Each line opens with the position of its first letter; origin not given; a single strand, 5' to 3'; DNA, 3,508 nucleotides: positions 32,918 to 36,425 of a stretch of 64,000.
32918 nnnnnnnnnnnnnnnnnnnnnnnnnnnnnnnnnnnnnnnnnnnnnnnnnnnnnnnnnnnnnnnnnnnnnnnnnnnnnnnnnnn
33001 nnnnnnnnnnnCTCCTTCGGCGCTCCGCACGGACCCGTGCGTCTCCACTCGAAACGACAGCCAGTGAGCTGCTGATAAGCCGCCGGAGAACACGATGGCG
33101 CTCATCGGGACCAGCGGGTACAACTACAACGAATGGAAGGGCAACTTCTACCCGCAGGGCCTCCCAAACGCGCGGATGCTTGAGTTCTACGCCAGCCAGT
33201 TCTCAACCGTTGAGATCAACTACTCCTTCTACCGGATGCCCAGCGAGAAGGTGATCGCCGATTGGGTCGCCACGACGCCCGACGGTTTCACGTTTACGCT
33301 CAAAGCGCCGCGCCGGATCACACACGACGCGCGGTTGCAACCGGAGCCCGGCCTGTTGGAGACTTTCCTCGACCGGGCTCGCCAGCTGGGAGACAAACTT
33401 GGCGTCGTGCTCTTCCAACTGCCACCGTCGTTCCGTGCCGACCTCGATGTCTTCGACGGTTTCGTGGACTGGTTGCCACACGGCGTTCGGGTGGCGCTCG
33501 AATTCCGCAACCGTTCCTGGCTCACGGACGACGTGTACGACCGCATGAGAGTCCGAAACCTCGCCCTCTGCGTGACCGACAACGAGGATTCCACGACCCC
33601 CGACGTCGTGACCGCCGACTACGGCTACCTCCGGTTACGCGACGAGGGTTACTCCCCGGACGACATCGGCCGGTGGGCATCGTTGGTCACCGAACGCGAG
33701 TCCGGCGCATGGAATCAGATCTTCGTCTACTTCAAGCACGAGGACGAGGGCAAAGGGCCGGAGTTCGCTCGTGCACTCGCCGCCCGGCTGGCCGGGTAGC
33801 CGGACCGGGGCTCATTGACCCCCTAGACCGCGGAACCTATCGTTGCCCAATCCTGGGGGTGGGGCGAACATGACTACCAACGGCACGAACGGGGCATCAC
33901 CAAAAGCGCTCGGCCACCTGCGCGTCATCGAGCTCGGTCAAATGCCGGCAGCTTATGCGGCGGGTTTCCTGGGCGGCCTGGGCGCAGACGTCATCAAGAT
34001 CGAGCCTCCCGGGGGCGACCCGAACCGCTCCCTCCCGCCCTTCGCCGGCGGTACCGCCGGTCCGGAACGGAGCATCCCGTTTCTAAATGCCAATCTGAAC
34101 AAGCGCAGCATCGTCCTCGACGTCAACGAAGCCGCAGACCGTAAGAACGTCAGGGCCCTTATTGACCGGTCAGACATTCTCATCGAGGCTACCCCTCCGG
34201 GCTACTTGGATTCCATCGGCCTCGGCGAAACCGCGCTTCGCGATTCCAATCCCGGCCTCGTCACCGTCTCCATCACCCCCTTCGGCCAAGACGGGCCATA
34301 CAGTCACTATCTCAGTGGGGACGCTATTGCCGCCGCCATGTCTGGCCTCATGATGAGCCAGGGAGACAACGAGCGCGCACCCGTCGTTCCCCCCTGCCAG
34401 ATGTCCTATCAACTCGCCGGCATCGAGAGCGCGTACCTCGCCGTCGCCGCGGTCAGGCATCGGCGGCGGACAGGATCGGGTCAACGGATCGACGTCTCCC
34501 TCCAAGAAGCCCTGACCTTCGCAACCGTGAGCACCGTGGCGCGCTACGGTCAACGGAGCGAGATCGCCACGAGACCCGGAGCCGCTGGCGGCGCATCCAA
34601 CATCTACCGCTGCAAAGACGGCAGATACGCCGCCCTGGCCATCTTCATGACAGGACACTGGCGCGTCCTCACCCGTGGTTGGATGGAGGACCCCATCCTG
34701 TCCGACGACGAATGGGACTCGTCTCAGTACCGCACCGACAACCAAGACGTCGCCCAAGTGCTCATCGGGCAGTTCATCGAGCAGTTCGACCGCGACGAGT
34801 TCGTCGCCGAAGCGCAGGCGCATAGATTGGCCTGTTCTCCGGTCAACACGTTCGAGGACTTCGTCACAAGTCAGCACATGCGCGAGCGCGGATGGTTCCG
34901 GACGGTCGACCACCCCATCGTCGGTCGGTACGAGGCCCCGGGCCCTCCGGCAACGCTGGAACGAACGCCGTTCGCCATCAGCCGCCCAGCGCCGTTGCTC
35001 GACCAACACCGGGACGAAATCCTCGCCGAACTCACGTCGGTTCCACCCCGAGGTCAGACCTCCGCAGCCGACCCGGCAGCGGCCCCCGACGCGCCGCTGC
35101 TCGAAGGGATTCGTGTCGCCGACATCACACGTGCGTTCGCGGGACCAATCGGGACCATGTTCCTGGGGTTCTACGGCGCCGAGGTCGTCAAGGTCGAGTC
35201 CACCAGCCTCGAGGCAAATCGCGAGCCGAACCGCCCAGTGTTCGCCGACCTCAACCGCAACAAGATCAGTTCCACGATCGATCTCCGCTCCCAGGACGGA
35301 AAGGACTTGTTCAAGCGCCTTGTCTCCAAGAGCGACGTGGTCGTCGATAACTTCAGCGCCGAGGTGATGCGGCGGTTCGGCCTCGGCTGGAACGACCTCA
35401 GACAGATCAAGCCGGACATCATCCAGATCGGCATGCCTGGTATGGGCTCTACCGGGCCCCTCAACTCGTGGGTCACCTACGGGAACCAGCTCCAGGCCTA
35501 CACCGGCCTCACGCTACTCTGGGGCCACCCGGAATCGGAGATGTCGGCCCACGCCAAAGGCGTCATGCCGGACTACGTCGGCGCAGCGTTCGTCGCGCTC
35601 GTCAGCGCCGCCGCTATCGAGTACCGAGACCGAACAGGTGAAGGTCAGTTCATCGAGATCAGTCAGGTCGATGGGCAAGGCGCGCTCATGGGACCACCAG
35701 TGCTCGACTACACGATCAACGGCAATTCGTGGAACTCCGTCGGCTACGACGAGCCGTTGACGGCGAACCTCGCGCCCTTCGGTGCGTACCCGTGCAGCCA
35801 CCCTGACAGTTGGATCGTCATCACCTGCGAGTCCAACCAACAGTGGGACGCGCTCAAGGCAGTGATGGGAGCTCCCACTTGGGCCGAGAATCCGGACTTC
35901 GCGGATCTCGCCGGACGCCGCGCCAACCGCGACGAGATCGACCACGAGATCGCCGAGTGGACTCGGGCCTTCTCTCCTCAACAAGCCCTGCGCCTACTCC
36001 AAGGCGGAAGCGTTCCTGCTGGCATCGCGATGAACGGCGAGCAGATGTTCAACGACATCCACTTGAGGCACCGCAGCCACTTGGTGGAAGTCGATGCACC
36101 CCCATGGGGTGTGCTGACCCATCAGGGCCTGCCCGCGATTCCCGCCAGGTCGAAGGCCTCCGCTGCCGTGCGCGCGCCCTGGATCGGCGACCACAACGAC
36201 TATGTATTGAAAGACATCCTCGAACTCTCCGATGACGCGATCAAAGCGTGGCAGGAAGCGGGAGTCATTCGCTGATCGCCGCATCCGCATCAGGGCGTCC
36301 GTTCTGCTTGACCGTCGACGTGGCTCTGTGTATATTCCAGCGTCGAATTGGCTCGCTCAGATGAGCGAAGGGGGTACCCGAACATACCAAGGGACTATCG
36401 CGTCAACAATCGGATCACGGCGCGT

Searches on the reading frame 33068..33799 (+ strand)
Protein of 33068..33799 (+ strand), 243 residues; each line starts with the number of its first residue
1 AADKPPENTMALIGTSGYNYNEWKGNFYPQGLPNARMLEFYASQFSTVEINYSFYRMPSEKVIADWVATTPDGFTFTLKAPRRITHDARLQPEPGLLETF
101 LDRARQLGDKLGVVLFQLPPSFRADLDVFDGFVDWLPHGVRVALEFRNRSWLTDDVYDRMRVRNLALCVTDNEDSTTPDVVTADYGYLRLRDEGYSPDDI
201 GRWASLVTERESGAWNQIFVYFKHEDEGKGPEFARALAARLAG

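Call 26: search_protein_families(library=pfam, proteins=[window:33068-33799:+], max_evalue=0.01)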
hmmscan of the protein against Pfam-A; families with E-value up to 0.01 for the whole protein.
window:33068-33799:+ (243 aa): 1 family
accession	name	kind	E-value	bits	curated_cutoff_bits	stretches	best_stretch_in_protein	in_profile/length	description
PF01904.24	DUF72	-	1.9e-61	208.3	25.3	1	28-239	1-216/217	Protein of unknown function DUF72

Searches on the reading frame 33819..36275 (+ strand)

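Call 6: search_protein_families(library=pfam, proteins=[window:33819-36275:+], max_evalue=0.001)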
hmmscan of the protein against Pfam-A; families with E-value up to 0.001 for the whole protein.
window:33819-36275:+ (818 aa): 1 family
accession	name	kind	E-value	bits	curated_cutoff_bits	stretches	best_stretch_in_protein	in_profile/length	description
PF02515.22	CoA_transf_3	-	2.9e-173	576.5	23.3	2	33-398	3-366/366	CoA-transferase family III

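Call 14: search_protein_families(library=ncbifam, proteins=[window:33819-36275:+], max_evalue=0.00001)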
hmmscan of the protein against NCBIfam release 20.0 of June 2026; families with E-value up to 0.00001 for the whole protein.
window:33819-36275:+ (818 aa): 7 families
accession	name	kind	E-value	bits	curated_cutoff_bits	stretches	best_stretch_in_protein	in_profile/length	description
NF041294.1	Scnl_mescCoAtase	equivalog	6.1e-100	335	700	2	30-402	3-380/381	succinyl-CoA:mesaconate CoA-transferase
NF052585.1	SucGlutTfsCaiB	equivalog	2.3e-95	319.5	750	2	29-407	6-390/394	succinate--glutarate CoA-transferase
NF003809.0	PRK05398.1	subfamily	6.2e-90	301.7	442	3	29-406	3-401/416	formyl-CoA transferase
TIGR03253.1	oxalate_frc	equivalog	1.9e-85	287.1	504.2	3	29-406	2-401/416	formyl-CoA transferase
NF008511.0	PRK11430.1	equivalog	1.9e-58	198.4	522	2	428-712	10-295/381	CoA:oxalate CoA-transferase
NF002914.1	PRK03525.1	equivalog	5.9e-38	130.8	413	2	92-405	61-381/400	L-carnitine CoA-transferase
TIGR04253.1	mesacon_CoA_iso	equivalog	6.7e-25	87.9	725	2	427-816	2-399/403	2-methylfumaryl-CoA isomerase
